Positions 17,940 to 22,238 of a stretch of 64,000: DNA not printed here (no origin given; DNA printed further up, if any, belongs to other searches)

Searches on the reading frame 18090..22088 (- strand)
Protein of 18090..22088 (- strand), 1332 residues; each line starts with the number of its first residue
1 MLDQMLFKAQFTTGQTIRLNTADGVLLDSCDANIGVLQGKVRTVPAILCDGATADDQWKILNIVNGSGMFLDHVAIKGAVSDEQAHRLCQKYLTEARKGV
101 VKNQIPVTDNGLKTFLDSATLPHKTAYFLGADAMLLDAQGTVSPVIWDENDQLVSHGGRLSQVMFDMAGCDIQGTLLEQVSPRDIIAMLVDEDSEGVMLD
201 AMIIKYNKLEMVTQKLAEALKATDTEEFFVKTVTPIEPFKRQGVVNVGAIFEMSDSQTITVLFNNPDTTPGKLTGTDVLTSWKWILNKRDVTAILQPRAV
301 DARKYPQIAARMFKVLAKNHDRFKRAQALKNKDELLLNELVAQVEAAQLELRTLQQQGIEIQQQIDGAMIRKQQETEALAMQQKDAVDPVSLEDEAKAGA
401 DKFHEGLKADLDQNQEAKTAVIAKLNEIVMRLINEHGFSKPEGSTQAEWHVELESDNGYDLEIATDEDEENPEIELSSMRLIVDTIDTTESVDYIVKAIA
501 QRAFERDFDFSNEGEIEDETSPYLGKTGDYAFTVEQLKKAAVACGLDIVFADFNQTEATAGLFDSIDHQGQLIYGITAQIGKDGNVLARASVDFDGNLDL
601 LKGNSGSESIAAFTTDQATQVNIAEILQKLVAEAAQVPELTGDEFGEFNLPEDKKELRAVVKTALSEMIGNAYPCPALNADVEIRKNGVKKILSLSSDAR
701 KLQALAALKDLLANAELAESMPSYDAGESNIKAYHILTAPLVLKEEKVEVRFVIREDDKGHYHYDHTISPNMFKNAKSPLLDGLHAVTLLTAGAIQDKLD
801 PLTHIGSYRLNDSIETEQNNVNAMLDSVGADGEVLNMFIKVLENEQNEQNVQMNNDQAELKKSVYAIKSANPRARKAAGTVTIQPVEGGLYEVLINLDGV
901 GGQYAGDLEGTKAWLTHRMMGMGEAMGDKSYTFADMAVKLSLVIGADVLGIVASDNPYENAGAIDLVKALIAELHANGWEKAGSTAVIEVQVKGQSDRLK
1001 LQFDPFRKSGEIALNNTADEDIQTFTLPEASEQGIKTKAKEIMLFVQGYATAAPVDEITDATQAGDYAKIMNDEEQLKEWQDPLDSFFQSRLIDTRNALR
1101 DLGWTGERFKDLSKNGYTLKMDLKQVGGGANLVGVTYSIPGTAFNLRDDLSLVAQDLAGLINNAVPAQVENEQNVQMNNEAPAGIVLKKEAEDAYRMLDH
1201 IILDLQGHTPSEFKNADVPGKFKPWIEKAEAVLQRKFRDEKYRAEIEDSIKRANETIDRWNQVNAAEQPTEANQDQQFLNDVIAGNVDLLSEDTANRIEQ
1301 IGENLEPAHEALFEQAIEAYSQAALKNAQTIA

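Call 7: search_protein_families(library=phrogs, proteins=[window:18090-22088:-], max_evalue=0.00001)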
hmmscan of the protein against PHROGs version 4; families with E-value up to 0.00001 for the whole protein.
window:18090-22088:- (1332 aa): 5 families
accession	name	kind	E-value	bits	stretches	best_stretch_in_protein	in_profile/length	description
phrog_18222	-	unknown function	2.3e-40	139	2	632-782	794-946/2118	-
phrog_8883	-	unknown function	3.9e-37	129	1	18-412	17-409/650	-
phrog_21969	-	unknown function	8.4e-13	48.9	1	192-362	62-234/502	-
phrog_26978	-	unknown function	1.4e-10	41.7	1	243-345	128-225/343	-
phrog_1926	-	other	4.7e-10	38.7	1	248-366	132-250/1410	released from the phage upon host infection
